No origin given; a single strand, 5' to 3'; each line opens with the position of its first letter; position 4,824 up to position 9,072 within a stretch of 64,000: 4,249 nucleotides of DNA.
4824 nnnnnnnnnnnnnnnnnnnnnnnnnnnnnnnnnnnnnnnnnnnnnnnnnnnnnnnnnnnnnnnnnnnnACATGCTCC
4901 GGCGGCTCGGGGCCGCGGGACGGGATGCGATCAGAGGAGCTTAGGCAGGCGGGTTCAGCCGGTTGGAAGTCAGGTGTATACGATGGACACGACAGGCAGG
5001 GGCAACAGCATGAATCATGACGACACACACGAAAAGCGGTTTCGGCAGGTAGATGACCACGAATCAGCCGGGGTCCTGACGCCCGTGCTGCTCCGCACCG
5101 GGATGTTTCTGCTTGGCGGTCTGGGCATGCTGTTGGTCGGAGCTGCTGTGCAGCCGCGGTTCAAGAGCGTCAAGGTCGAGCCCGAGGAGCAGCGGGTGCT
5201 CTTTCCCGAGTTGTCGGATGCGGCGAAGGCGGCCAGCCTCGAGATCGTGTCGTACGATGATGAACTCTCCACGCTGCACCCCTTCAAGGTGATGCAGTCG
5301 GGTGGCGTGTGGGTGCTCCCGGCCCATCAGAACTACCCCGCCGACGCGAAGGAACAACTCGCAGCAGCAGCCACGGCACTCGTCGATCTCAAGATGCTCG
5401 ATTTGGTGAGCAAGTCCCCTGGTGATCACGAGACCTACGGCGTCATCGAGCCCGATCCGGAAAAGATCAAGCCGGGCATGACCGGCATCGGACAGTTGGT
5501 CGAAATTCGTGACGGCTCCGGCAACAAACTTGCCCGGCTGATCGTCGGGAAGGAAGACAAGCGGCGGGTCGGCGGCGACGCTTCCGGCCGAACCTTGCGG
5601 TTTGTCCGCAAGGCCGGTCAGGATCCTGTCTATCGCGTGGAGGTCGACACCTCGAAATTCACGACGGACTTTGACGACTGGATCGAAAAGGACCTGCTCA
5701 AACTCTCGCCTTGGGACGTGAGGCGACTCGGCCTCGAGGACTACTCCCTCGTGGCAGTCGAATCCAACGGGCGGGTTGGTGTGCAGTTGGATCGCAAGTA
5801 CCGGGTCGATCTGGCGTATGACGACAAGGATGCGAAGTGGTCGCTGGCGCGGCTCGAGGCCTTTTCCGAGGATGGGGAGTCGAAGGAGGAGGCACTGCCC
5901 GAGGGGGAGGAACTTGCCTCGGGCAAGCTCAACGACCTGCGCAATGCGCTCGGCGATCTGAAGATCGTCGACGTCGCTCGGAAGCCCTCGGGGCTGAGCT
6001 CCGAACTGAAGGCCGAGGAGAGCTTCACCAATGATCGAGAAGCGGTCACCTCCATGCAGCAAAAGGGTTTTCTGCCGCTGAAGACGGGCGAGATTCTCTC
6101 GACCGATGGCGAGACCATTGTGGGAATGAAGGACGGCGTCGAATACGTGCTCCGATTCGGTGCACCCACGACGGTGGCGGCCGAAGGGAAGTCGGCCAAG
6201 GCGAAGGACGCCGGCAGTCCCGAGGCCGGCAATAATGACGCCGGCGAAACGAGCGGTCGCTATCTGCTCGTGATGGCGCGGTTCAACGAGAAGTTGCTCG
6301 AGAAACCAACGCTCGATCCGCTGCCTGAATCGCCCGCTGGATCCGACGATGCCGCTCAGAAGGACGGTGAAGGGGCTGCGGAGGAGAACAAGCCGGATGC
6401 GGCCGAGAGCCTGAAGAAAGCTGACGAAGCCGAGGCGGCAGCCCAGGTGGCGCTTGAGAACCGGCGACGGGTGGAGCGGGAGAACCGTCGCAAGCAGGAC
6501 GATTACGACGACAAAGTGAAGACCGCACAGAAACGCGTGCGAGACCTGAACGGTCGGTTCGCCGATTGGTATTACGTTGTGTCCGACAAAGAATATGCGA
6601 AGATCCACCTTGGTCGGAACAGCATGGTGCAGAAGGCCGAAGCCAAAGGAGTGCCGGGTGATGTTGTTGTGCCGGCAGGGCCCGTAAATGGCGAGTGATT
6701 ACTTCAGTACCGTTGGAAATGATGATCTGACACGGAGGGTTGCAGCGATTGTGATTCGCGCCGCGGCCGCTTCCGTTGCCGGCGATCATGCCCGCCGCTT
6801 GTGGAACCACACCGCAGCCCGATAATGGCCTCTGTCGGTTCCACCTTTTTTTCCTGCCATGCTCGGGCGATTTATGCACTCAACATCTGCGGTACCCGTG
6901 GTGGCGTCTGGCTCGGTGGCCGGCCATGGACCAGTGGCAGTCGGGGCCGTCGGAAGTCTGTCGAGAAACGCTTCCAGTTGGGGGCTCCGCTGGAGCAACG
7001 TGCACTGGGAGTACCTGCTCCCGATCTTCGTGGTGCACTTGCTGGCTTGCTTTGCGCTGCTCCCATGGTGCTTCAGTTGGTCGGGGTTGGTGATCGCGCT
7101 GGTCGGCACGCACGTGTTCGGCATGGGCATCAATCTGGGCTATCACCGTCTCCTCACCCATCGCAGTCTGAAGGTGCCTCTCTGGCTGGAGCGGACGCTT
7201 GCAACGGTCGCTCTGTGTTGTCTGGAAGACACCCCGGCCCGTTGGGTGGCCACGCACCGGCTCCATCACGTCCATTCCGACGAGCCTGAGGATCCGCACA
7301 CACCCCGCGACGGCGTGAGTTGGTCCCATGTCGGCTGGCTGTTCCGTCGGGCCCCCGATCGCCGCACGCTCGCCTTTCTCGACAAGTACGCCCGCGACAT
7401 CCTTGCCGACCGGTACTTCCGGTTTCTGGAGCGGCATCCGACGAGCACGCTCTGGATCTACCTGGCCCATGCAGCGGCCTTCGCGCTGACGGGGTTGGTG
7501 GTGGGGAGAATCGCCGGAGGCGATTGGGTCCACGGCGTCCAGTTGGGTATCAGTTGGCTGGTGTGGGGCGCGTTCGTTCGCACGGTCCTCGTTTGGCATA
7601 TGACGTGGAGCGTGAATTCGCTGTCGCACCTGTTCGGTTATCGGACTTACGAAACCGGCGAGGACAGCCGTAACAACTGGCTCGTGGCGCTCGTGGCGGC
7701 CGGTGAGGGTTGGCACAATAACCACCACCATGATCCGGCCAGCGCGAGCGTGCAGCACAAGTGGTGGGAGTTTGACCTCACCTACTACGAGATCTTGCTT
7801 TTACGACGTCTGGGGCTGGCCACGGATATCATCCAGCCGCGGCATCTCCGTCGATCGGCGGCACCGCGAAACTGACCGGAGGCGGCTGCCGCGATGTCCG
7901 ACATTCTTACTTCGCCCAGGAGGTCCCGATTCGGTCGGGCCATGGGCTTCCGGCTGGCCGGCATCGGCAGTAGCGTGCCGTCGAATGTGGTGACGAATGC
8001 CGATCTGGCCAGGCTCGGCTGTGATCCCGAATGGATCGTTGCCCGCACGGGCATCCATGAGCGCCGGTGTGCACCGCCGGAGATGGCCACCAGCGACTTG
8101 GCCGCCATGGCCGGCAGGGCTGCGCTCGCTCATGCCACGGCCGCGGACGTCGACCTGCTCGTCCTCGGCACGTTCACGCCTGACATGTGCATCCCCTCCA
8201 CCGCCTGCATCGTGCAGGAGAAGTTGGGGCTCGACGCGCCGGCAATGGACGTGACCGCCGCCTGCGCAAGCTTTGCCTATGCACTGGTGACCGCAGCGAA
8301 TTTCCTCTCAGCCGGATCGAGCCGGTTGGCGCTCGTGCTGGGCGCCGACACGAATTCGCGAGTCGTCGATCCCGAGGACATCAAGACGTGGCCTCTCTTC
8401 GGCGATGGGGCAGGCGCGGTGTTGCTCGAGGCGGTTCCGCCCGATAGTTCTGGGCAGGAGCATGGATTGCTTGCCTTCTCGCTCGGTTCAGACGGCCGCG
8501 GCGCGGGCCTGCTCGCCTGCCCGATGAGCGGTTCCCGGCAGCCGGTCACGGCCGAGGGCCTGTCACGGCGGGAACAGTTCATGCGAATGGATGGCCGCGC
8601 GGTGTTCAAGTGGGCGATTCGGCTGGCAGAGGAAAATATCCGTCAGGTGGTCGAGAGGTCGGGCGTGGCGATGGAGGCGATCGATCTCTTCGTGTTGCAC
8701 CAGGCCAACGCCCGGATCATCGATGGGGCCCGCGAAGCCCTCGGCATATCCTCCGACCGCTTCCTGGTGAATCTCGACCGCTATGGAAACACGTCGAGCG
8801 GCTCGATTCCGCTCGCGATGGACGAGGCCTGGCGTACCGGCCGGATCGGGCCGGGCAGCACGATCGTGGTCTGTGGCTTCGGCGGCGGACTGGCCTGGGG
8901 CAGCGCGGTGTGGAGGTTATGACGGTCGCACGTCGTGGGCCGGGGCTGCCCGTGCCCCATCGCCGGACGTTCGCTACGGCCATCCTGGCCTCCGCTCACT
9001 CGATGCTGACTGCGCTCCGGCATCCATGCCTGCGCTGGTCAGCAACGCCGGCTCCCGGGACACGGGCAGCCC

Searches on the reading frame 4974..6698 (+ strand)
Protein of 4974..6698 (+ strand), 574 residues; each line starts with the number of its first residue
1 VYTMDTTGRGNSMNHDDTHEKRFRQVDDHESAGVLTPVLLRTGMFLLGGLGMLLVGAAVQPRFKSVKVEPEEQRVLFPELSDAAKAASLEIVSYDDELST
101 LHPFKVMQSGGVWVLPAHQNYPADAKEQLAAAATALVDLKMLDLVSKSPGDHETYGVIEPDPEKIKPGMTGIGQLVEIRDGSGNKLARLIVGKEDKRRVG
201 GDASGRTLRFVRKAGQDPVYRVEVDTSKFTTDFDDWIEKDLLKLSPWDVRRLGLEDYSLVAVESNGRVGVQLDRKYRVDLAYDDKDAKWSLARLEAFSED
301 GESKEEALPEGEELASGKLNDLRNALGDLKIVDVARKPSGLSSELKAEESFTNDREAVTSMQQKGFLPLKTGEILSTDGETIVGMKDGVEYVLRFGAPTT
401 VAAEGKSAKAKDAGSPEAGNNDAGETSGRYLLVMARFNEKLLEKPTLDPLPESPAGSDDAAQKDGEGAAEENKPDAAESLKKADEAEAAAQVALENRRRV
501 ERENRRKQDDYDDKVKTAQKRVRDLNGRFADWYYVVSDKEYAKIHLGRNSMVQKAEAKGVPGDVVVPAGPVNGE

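Call 77: search_protein_families(library=pfam, proteins=[window:4974-6698:+], max_evalue=0.00001)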
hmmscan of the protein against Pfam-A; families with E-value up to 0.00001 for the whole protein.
window:4974-6698:+ (574 aa): 1 family
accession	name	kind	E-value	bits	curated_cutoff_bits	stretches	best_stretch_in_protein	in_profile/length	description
PF14238.11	DUF4340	-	2.7e-19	70.5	25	1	113-338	1-172/183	Domain of unknown function (DUF4340)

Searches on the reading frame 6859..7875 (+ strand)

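Call 43: search_protein_families(library=pfam, proteins=[window:6859-7875:+])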
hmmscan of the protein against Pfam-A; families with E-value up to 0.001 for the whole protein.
window:6859-7875:+ (338 aa): 1 family
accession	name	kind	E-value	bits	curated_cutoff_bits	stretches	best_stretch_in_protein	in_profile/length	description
PF00487.30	FA_desaturase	-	2.9e-19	70.3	29.7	1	73-307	2-233/253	Fatty acid desaturase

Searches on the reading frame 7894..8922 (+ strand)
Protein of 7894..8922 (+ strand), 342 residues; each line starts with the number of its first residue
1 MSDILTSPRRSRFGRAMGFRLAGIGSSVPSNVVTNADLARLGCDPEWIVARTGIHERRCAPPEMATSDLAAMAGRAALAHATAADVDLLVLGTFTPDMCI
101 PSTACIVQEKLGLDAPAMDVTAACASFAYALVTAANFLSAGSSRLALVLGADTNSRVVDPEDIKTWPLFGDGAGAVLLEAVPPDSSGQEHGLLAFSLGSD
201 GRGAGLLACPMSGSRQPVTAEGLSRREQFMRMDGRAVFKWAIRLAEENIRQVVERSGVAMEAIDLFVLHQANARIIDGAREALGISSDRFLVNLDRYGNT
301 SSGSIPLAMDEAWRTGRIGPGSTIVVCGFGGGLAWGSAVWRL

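Call 43: search_protein_families(library=pfam, proteins=[window:7894-8922:+])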
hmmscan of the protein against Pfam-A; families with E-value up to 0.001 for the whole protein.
window:7894-8922:+ (342 aa): 4 families
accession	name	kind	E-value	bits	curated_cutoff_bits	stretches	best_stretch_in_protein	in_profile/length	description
PF08541.16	ACP_syn_III_C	-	1.3e-33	115.4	26.6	1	254-341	2-89/90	3-Oxoacyl-[acyl-carrier-protein (ACP)] synthase III C terminal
PF08545.16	ACP_syn_III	-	7e-25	87.2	24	1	118-201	1-80/80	3-Oxoacyl-[acyl-carrier-protein (ACP)] synthase III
PF00108.29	Thiolase_N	-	1.9e-07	31.2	26.4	1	50-157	7-118/260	Thiolase, N-terminal domain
PF00109.32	ketoacyl-synt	-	4.8e-05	23.5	20.8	1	102-153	152-203/252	Beta-ketoacyl synthase, N-terminal domain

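Call 44: find_encoding_contigs(protein=window:7894-8922:+, flank=3000, max_places=10)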
Protein window:7894-8922:+ (342 aa): no gene with exactly this product is on record in the collection.

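Call 86: find_homologous_proteins(query=window:7894-8922:+, max_evalue=1e-60)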
Query window:7894-8922:+ (342 aa): 6846 proteins with E <= 1e-60 among 8000 candidates; the best 120 are listed.
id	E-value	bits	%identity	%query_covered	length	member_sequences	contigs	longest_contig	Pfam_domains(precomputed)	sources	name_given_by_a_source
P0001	1.8e-217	739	98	100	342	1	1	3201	PF08545.17,PF00108.30,PF08541.17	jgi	-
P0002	1.0e-209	714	95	100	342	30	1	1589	PF08545.17,PF00108.30,PF08541.17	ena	-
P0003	7.8e-207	704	98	95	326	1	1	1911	PF08545.17,PF00108.30,PF08541.17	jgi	-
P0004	1.9e-206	703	98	95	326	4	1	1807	PF08545.17,PF00108.30,PF08541.17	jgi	-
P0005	3.6e-200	682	90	100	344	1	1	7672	PF08545.17,PF00108.30,PF08541.17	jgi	jgi:3-oxoacyl-[acyl-carrier-protein] synthase-3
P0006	7.5e-200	681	91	100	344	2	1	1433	PF08545.17,PF00108.30,PF08541.17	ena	-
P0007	2.0e-199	680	95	95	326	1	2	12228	PF08545.17,PF00108.30,PF08541.17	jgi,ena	jgi:3-oxoacyl-[acyl-carrier-protein] synthase-3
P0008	2.1e-199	680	90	100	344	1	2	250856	PF08545.17,PF00108.30,PF08541.17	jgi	jgi:3-oxoacyl-[acyl-carrier-protein] synthase III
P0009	3.9e-199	679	91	100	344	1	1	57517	PF08545.17,PF00108.30,PF08541.17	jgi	jgi:3-oxoacyl-[acyl-carrier-protein] synthase III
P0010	4.3e-199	679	91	100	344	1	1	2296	PF08545.17,PF00108.30,PF08541.17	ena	-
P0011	1.5e-198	677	90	100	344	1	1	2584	PF08545.17,PF00108.30,PF08541.17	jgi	jgi:3-oxoacyl-[acyl-carrier-protein] synthase-3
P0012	1.9e-198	676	91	100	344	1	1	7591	PF08545.17,PF00108.30,PF08541.17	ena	-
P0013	3.4e-198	676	90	100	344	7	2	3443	PF08545.17,PF00108.30,PF08541.17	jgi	jgi:3-oxoacyl-[acyl-carrier-protein] synthase-3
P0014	4.3e-198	675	90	100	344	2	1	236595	PF08545.17,PF00108.30,PF08541.17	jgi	jgi:3-oxoacyl-[acyl-carrier-protein] synthase III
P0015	2.1e-197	673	90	100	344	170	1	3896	PF08545.17,PF00108.30,PF08541.17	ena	-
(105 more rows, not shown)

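Call 87: find_encoding_contigs(protein=P0007, flank=10000, max_places=3)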
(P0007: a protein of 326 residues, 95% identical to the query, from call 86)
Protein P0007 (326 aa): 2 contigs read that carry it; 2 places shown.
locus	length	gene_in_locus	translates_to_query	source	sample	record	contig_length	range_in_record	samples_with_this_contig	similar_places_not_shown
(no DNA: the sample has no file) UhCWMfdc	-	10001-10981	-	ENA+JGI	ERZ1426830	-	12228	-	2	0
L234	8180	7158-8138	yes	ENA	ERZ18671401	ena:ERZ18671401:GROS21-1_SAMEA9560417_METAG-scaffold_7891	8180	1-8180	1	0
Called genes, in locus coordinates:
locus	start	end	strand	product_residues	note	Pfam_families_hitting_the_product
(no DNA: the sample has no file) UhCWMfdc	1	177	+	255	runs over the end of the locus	?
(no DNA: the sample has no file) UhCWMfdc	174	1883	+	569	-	PF00890:FAD_binding_2, PF07992:Pyr_redox_2 (faint), PF02910:Succ_DH_flav_C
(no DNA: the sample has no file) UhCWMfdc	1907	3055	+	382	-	PF02746:MR_MLE_N, PF13378:MR_MLE_C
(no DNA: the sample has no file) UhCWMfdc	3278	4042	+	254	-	PF00005:ABC_tran, PF13304:AAA_21 (weak)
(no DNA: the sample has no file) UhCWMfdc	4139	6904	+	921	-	PF12679:ABC2_membrane_2, PF12730:ABC2_membrane_4, PF12698:ABC2_membrane_3, PF13346:ABC2_membrane_5, PF23357:DUF7088, PF09822:ABC_transp_aux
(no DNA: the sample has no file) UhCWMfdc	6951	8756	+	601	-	PF14238:DUF4340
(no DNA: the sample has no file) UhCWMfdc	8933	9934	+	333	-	PF00487:FA_desaturase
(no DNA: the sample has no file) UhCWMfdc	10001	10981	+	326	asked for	PF00108:Thiolase_N (weak), PF08545:ACP_syn_III, PF08541:ACP_syn_III_C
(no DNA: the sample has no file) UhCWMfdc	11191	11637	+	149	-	?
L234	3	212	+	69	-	?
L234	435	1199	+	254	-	PF00005:ABC_tran, PF13304:AAA_21 (weak)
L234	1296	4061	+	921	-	PF12679:ABC2_membrane_2, PF12730:ABC2_membrane_4, PF12698:ABC2_membrane_3, PF13346:ABC2_membrane_5, PF23357:DUF7088, PF09822:ABC_transp_aux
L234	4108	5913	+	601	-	PF14238:DUF4340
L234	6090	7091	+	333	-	PF00487:FA_desaturase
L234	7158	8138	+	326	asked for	PF00108:Thiolase_N (weak), PF08545:ACP_syn_III, PF08541:ACP_syn_III_C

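Call 88: find_encoding_contigs(protein=P0008, flank=10000, max_places=3)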
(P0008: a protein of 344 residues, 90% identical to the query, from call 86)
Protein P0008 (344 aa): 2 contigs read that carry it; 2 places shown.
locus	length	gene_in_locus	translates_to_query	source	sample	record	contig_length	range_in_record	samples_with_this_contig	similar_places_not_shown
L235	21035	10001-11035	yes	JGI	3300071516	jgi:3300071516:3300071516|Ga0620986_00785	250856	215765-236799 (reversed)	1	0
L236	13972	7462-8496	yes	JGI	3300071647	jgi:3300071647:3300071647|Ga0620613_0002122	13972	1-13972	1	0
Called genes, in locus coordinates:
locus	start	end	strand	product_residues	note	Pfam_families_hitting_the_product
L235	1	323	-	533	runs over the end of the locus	-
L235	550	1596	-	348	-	-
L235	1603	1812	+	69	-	-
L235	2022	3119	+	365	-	PF08450:SGL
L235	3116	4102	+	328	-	PF00005:ABC_tran, PF13304:AAA_21 (weak)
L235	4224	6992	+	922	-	PF12730:ABC2_membrane_4, PF12679:ABC2_membrane_2, PF12698:ABC2_membrane_3, PF13346:ABC2_membrane_5, PF23357:DUF7088, PF09822:ABC_transp_aux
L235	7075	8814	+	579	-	PF14238:DUF4340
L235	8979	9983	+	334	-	PF00487:FA_desaturase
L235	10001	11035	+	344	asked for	PF00108:Thiolase_N (weak), PF08545:ACP_syn_III, PF08541:ACP_syn_III_C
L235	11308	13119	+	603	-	PF08439:Peptidase_M3_N, PF01432:Peptidase_M3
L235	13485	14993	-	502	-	PF02789:Peptidase_M17_N, PF00883:Peptidase_M17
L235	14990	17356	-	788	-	PF03176:MMPL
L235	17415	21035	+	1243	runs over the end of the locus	-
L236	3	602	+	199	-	?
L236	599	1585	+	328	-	PF00005:ABC_tran, PF13304:AAA_21 (weak)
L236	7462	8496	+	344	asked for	PF00108:Thiolase_N (weak), PF08545:ACP_syn_III, PF08541:ACP_syn_III_C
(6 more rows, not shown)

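Call 89: find_encoding_contigs(protein=P0001, flank=10000, max_places=3)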
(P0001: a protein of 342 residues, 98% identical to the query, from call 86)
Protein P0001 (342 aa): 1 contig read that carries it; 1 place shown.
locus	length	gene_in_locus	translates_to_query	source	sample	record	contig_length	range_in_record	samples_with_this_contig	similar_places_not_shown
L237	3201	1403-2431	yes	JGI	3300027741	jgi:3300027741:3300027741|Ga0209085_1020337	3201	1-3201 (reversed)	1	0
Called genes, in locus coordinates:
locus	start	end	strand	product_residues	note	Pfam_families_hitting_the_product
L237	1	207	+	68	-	?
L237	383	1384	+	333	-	PF00487:FA_desaturase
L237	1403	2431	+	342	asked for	PF00108:Thiolase_N (weak), PF08545:ACP_syn_III, PF08541:ACP_syn_III_C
